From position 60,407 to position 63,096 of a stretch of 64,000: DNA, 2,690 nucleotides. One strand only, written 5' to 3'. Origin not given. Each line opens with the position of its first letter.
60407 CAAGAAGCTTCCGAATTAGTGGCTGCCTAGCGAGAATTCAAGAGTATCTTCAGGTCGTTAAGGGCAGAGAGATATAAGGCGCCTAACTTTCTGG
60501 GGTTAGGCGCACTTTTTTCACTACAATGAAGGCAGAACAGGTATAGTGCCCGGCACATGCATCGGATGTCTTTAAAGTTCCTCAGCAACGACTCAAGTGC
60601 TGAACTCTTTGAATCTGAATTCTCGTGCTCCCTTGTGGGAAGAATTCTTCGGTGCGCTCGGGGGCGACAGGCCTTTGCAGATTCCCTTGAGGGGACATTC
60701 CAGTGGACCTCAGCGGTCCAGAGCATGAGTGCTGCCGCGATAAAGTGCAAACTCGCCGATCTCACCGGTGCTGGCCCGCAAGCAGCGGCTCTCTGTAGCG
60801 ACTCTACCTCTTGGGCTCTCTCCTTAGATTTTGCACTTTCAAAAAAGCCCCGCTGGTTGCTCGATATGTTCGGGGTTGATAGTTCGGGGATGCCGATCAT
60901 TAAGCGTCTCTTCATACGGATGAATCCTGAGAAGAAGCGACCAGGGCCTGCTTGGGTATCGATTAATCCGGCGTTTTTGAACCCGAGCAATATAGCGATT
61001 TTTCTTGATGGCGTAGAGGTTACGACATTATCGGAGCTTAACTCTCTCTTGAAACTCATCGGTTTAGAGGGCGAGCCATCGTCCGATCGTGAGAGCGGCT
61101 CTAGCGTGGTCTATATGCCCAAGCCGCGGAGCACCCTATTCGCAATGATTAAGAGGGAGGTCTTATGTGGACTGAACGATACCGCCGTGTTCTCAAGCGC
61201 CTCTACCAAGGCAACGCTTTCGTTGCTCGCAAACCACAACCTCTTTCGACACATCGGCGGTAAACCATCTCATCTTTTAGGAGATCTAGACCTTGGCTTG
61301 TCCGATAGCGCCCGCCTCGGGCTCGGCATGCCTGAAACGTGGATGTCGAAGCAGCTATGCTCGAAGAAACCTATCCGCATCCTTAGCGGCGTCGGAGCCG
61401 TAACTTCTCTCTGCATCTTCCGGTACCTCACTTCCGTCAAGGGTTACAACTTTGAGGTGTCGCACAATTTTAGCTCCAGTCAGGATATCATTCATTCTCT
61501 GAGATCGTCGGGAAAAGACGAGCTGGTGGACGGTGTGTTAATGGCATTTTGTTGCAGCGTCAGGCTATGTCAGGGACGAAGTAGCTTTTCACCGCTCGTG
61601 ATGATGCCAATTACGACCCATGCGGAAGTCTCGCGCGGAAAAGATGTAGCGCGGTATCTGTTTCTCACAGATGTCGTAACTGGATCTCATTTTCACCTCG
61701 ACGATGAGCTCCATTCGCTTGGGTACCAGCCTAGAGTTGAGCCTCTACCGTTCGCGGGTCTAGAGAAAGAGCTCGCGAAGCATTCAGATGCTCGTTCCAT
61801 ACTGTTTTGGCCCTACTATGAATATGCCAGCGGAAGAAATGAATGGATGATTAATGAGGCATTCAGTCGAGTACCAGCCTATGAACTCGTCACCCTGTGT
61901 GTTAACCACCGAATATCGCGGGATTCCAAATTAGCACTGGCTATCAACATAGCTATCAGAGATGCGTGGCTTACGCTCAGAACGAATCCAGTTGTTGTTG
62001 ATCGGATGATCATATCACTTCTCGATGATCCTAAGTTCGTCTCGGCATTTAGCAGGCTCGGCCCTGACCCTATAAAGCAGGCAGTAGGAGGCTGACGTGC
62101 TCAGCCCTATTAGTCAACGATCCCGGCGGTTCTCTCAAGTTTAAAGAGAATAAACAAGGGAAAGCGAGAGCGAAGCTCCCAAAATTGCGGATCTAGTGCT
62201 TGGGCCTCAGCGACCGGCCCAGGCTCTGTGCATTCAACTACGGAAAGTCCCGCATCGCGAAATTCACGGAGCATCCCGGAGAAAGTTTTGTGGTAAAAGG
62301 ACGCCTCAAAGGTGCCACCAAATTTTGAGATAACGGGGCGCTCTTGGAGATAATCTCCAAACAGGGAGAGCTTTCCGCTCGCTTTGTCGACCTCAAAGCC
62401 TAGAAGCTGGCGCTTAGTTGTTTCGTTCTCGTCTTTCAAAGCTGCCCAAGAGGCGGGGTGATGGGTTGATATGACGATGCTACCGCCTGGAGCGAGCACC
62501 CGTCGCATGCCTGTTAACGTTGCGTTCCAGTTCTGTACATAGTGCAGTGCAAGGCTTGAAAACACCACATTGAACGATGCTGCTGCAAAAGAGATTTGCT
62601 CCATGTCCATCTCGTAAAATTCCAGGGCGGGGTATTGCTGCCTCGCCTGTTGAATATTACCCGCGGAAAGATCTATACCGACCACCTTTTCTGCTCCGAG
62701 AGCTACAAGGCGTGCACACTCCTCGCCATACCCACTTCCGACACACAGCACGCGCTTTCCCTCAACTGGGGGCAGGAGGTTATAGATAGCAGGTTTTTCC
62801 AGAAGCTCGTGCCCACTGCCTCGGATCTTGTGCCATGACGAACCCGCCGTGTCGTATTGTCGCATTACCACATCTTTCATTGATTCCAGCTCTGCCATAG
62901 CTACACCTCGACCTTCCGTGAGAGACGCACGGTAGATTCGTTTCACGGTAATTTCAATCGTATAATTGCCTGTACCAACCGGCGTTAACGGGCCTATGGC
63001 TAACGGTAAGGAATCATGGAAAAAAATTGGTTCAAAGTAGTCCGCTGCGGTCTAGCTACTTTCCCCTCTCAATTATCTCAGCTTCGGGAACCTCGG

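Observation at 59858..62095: Tandem pair of an uncharacterised ~180-aa domain family, one copy fused to a cytoplasmic PBP-like sensor domain (third copy at 22.0 kb)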

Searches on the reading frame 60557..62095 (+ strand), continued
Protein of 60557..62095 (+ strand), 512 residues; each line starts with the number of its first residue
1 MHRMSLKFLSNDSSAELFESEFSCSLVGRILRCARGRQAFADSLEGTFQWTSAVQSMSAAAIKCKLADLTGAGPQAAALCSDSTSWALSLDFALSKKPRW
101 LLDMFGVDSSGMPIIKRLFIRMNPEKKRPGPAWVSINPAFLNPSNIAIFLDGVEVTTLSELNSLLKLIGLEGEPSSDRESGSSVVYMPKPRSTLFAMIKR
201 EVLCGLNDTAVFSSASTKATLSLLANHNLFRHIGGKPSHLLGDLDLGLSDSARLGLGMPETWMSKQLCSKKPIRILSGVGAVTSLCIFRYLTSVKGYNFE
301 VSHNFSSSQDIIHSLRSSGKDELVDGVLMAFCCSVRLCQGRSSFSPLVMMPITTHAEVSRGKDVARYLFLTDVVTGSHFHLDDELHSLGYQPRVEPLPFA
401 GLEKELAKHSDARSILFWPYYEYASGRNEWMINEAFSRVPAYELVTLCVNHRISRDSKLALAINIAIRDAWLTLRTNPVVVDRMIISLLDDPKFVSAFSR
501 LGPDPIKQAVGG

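Call 56: find_encoding_contigs(protein=P0126, flank=8000, max_places=2)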
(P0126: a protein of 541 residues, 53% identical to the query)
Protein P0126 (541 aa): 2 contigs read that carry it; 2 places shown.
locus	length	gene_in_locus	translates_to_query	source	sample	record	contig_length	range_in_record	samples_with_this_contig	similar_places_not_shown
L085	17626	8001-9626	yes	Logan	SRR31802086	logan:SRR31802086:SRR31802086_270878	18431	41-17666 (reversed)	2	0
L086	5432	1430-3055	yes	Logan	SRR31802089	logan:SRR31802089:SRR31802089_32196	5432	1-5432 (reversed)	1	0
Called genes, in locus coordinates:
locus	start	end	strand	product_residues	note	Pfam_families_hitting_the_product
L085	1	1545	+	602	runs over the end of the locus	PF00664:ABC_membrane, PF00005:ABC_tran, PF02463:SMC_N (faint)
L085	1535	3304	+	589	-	PF00664:ABC_membrane, PF00005:ABC_tran, PF02463:SMC_N (faint), PF13304:AAA_21 (faint)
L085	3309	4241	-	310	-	PF03734:YkuD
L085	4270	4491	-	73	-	-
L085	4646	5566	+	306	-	PF02729:OTCace_N, PF00185:OTCace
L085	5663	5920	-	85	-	-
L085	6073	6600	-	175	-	-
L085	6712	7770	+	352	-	PF13433:Peripla_BP_5 (weak), PF13458:Peripla_BP_6, PF01094:ANF_receptor (weak)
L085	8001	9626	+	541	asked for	-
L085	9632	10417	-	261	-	PF13489:Methyltransf_23, PF13847:Methyltransf_31, PF08241:Methyltransf_11, PF08242:Methyltransf_12, PF13649:Methyltransf_25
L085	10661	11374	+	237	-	-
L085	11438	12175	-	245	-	PF00005:ABC_tran, PF13304:AAA_21 (faint)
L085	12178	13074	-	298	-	PF02653:BPD_transp_2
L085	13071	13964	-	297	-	PF02653:BPD_transp_2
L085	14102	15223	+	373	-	PF13458:Peripla_BP_6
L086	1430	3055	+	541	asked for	-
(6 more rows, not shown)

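Call 63: find_encoding_contigs(protein=P0142, flank=6000, max_places=1)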
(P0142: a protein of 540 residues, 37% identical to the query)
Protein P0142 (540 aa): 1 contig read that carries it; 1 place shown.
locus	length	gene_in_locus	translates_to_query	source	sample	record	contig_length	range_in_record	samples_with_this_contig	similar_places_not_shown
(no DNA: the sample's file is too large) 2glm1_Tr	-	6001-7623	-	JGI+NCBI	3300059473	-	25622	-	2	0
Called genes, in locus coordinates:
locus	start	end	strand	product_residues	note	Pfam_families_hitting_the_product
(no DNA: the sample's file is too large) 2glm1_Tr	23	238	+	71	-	-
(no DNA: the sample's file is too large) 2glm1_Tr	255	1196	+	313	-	PF00437:T2SSE, PF27713:UCP018868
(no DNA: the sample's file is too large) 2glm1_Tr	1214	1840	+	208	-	PF23795:SH3_YKFC_2nd (weak)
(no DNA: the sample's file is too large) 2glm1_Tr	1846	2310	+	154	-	PF01551:Peptidase_M23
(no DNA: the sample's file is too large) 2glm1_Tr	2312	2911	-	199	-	-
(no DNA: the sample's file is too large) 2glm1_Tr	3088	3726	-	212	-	PF00702:Hydrolase, PF13419:HAD_2, PF13242:Hydrolase_like (weak)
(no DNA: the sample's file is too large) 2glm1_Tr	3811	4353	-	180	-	-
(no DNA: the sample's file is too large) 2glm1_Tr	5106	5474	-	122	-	PF03743:TrbI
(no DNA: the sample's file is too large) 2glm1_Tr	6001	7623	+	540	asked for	-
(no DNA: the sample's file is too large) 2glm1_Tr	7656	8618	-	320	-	PF02558:ApbA, PF08546:ApbA_C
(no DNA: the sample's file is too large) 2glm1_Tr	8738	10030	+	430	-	PF00278:Orn_DAP_Arg_deC, PF02784:Orn_Arg_deC_N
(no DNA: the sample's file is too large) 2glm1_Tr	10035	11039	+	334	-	-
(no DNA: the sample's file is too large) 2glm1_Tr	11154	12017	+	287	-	PF01209:Ubie_methyltran, PF13489:Methyltransf_23, PF06325:PrmA (weak), PF02353:CMAS, PF13847:Methyltransf_31, PF08241:Methyltransf_11, PF08242:Methyltransf_12, PF13649:Methyltransf_25, +3 more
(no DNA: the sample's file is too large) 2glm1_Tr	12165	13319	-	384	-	PF03743:TrbI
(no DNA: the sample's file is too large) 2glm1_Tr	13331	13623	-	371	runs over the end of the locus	PF03524:CagX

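Call 64: find_encoding_contigs(protein=P0152, flank=6000, max_places=1)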
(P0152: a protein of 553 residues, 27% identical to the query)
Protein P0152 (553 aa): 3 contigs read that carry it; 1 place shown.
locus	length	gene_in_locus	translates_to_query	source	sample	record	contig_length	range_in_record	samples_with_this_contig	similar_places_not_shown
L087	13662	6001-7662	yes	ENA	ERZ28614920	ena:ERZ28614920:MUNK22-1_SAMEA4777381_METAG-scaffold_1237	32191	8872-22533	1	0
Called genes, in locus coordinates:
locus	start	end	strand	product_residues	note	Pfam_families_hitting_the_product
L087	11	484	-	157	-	PF13441:Gly-zipper_YMGG, PF13488:Gly-zipper_Omp (weak)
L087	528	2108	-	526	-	PF00682:HMGL-like, PF22617:HCS_D2, PF08502:LeuA_dimer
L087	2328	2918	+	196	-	PF01380:SIS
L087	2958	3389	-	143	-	PF01220:DHquinase_II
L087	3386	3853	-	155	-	-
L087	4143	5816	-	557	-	-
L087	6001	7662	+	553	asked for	-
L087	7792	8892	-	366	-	PF13173:AAA_14, PF13635:DUF4143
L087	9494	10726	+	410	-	PF13173:AAA_14, PF13635:DUF4143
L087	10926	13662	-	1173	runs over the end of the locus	PF20473:MmeI_Mtase, PF07669:Eco57I, PF22837:M_Eco57I_C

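Call 65: find_encoding_contigs(protein=P0141, flank=6000, max_places=1)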
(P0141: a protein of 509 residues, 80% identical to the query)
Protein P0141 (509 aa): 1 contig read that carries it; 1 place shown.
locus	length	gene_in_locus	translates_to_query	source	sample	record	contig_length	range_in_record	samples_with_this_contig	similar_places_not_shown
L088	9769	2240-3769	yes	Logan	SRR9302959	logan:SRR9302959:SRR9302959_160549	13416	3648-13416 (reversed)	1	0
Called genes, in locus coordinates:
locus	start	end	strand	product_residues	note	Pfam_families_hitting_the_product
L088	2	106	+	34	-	?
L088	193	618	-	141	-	-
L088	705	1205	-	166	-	-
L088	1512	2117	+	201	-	-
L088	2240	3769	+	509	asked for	-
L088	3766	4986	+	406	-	PF00857:Isochorismatase, PF01243:PNPOx_N, PF12766:Pyridox_oxase_2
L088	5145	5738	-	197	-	-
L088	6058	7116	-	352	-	PF01325:Fe_dep_repress (faint), PF01978:TrmB (faint), PF12840:HTH_20 (faint), PF13384:HTH_23 (faint), PF09339:HTH_IclR (faint), PF12802:MarR_2 (faint), PF13404:HTH_AsnC-type (weak), PF13412:HTH_24, +2 more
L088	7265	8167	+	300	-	PF00892:EamA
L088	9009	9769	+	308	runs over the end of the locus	PF00892:EamA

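Call 66: find_encoding_contigs(protein=P0153, flank=6000, max_places=1)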
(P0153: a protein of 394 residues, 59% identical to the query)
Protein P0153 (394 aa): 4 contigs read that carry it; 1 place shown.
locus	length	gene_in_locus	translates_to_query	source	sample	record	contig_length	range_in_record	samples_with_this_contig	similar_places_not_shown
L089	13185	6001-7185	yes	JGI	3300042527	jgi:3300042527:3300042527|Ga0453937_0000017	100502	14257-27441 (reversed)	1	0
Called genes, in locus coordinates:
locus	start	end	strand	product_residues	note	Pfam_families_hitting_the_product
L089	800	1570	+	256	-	PF01209:Ubie_methyltran, PF13489:Methyltransf_23, PF03141:Methyltransf_29 (weak), PF08003:Methyltransf_9 (weak), PF13649:Methyltransf_25, PF13847:Methyltransf_31, PF08241:Methyltransf_11, PF08242:Methyltransf_12, +2 more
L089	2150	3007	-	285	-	PF00551:Formyl_trans_N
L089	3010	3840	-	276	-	PF12844:HTH_19 (weak), PF13560:HTH_31, PF01381:HTH_3, PF19054:DUF5753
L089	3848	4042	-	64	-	PF21806:DUF6879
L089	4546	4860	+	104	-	-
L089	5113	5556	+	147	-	-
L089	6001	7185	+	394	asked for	-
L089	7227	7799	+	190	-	PF02475:TRM5-TYW2_MTfase, PF03602:Cons_hypoth95 (weak), PF01170:UPF0020 (weak), PF09445:Methyltransf_15, PF13847:Methyltransf_31 (weak), PF13649:Methyltransf_25 (weak)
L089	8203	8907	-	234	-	PF13489:Methyltransf_23, PF08241:Methyltransf_11 (weak), PF13649:Methyltransf_25 (weak)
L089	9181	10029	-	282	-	-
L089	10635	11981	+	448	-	PF02624:YcaO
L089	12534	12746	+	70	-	PF00881:Nitroreductase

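Call 81: search_solved_structures(query=A3, max_evalue=10)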
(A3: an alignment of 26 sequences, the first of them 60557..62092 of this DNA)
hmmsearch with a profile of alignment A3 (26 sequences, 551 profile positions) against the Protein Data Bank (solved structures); distinct sequences matched with E-value up to 10: 3.
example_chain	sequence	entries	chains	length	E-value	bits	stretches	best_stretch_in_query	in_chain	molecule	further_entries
1io1_A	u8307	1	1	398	1.3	10.9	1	200-284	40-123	PHASE 1 FLAGELLIN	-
9m6h_B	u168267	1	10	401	1.3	10.9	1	200-284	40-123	Flagellin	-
6rgv_A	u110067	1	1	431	1.5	10.6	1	197-284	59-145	Flagellin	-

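Call 83: search_protein_families(library=phrogs, proteins=[window:60557-62092:+, P0137], max_evalue=0.01)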
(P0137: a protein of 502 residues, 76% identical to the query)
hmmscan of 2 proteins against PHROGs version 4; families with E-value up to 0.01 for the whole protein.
window:60557-62092:+ (512 aa): 0 families

P0137 (502 aa): 0 families

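Call 94: search_solved_structures(query=P0139, max_evalue=10)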
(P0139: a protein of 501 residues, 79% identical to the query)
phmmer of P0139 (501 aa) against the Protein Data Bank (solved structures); distinct sequences matched with E-value up to 10: 1.
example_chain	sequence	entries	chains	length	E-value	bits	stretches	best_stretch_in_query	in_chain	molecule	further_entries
9cgm_A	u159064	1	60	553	1.7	10.6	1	386-427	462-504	Capsid protein VP1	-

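Call 95: search_solved_structures(query=P0137, max_evalue=10)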
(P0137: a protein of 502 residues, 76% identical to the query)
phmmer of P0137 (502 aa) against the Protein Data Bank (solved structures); distinct sequences matched with E-value up to 10: 2.
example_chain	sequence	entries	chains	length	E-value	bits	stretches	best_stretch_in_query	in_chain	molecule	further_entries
6a5e_A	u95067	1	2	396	1.2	11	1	96-183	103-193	Receptor-like protein kinase FERONIA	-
6a5b_A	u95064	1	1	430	1.4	10.8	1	96-183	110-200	Receptor-like protein kinase FERONIA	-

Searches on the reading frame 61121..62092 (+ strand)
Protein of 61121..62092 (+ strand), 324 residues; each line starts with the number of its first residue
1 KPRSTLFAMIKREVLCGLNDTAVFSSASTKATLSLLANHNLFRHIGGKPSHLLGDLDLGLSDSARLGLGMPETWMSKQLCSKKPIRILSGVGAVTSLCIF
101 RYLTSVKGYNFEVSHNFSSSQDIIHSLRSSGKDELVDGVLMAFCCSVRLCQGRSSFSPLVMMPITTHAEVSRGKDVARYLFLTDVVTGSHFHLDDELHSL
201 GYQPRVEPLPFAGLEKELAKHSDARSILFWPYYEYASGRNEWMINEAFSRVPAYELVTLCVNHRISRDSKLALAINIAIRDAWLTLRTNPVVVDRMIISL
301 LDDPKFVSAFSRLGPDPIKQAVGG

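Call 16: search_protein_families(library=pfam, proteins=[window:61121-62092:+], max_evalue=0.01)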
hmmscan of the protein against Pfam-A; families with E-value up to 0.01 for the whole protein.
window:61121-62092:+ (324 aa): 0 families

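Call 80: find_homologous_proteins(query=window:61130-62092:+, max_evalue=0.001)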
Query window:61130-62092:+ (321 aa): 11 proteins with E <= 0.001 among 2269 candidates.
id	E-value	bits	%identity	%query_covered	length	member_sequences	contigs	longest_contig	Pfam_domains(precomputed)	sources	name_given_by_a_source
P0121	1.4e-212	723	100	100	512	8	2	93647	-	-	-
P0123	8.0e-190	648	88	100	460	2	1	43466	-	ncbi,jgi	ncbi:MAG: hypothetical protein RL518_661 [Pseudomonadota bacterium]|jgi:hypothetical protein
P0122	8.6e-187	638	88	100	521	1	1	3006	-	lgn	-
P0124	5.6e-146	504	70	99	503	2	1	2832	-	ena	-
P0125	2.0e-143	496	68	99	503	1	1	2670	-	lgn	-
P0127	2.9e-143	495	69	99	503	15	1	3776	-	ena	-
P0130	3.1e-141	488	69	99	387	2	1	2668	-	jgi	jgi:hypothetical protein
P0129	3.0e-133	462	65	99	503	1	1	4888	-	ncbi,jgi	jgi:hypothetical protein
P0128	9.1e-133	461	65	99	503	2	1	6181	-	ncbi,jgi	jgi:hypothetical protein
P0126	1.4e-127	443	63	99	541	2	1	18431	-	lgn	-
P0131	6.1e-109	382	56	97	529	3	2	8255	-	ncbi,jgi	jgi:hypothetical protein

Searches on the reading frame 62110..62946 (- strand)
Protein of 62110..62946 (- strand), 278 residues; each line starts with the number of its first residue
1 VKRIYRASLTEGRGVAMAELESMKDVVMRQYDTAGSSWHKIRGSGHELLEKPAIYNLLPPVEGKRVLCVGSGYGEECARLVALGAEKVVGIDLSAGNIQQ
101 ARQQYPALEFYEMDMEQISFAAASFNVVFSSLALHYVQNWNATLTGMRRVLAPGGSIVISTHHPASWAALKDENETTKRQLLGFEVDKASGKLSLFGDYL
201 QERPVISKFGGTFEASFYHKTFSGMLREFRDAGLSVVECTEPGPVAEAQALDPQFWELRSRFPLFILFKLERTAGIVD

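Call 16: search_protein_families(library=pfam, proteins=[window:62110-62946:-], max_evalue=0.01)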
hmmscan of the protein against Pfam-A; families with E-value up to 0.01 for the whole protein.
window:62110-62946:- (278 aa): 11 families
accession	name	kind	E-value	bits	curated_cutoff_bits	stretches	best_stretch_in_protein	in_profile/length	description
PF08241.18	Methyltransf_11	-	8.7e-21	74.8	21.2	1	67-159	1-95/95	Methyltransferase domain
PF13649.12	Methyltransf_25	-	3.1e-19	69.9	27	1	66-155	1-97/97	Methyltransferase domain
PF13847.12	Methyltransf_31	-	1e-16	61.4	27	1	62-175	3-127/145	Methyltransferase domain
PF13489.12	Methyltransf_23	-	1.4e-13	51.4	27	1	59-166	18-123/164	Methyltransferase domain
PF08242.18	Methyltransf_12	-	9.9e-12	45.9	30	1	69-156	3-97/98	Methyltransferase domain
PF08003.17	Methyltransf_9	-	4.3e-06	26.4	23.8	1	57-161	110-219/315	Protein of unknown function (DUF1698)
PF01209.24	Ubie_methyltran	-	1e-05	25.4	20.1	1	46-159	32-151/233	ubiE/COQ5 methyltransferase family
PF20922.3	Anamorsin_N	-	0.00044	20.4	27.1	1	115-163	42-91/163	Anamorsin, N-terminal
PF02353.26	CMAS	-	0.0017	18.2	27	1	62-112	62-112/273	Mycolic acid cyclopropane synthetase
PF03721.20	UDPG_MGDP_dh_N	-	0.0057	16.7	27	1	65-130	2-67/187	UDP-glucose/GDP-mannose dehydrogenase family, NAD binding domain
PF01728.25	FtsJ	-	0.0075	16.6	24.1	0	51-122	12-82/181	FtsJ-like methyltransferase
